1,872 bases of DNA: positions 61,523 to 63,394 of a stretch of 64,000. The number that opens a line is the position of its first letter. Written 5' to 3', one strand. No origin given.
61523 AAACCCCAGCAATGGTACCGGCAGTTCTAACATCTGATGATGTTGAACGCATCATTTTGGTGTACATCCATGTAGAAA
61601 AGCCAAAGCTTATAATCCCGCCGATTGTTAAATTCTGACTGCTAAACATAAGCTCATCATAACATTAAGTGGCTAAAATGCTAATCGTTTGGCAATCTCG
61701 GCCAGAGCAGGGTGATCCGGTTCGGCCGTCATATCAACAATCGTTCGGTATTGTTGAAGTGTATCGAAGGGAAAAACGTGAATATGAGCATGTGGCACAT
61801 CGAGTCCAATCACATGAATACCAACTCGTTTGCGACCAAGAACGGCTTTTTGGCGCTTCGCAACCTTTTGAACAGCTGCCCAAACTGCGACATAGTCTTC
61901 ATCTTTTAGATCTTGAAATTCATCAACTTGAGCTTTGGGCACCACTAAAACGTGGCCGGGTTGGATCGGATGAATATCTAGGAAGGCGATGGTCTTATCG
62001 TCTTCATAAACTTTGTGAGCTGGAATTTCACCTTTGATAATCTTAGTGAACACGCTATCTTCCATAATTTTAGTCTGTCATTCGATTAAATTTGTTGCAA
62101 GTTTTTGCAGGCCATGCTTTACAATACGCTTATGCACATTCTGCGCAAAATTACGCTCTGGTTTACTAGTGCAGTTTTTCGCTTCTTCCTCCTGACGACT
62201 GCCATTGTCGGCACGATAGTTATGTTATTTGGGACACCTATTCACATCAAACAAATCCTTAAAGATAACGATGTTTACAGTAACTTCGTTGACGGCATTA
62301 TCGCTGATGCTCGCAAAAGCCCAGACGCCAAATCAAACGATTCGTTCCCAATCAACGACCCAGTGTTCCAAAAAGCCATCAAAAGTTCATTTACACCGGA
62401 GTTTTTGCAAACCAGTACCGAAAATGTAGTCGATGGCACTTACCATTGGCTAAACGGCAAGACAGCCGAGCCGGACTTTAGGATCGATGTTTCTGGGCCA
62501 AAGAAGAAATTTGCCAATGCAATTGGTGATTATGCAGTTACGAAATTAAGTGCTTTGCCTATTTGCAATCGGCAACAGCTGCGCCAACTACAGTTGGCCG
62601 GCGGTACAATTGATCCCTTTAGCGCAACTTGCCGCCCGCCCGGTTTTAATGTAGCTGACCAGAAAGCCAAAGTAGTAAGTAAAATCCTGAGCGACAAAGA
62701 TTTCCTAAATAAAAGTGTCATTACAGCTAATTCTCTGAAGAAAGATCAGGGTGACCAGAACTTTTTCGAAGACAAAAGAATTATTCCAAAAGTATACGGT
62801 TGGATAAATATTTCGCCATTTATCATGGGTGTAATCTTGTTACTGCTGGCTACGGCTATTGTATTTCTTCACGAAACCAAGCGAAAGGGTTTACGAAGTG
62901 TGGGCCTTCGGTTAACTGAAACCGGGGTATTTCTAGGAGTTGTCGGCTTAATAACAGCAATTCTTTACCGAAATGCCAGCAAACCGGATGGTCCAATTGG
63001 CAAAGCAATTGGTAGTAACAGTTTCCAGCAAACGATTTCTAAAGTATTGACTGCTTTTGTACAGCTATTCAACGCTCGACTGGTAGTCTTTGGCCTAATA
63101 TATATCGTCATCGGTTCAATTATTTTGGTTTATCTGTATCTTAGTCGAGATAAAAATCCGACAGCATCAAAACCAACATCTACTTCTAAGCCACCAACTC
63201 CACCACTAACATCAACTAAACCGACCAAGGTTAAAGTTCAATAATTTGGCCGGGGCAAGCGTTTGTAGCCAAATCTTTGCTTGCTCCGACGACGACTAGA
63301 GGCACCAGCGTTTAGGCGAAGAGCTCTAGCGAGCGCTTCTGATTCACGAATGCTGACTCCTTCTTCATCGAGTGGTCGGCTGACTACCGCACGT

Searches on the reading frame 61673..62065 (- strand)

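Call 30: search_protein_families(library=pfam, proteins=[window:61673-62065:-], max_evalue=0.0001)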
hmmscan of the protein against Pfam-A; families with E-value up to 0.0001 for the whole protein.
window:61673-62065:- (130 aa): 2 families
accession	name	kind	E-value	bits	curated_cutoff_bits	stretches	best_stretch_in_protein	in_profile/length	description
PF01230.28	HIT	-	3.1e-21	76.3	21.5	1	11-100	1-95/98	HIT domain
PF11969.13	DcpS_C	-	7.1e-15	55.9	24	1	4-99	2-101/114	Scavenger mRNA decapping enzyme C-term binding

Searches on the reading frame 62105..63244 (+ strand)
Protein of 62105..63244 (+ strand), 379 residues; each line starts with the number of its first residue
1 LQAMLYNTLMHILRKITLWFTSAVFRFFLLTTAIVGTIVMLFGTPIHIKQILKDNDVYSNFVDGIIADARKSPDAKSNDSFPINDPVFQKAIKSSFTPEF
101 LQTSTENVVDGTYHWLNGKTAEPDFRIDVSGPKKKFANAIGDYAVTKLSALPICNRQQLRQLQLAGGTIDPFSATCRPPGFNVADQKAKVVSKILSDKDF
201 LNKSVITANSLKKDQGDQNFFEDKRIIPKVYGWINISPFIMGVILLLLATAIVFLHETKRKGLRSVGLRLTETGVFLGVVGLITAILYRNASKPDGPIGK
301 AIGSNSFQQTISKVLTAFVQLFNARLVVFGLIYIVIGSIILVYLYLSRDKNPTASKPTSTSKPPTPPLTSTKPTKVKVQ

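Call 30: search_protein_families(library=pfam, proteins=[window:62105-63244:+], max_evalue=0.0001)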
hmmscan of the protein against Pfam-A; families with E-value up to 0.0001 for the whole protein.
window:62105-63244:+ (379 aa): 0 families

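Call 71: find_encoding_contigs(protein=window:62105-63244:+, flank=10000, max_places=1)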
Protein window:62105-63244:+ (379 aa): no gene with exactly this product is on record in the collection.
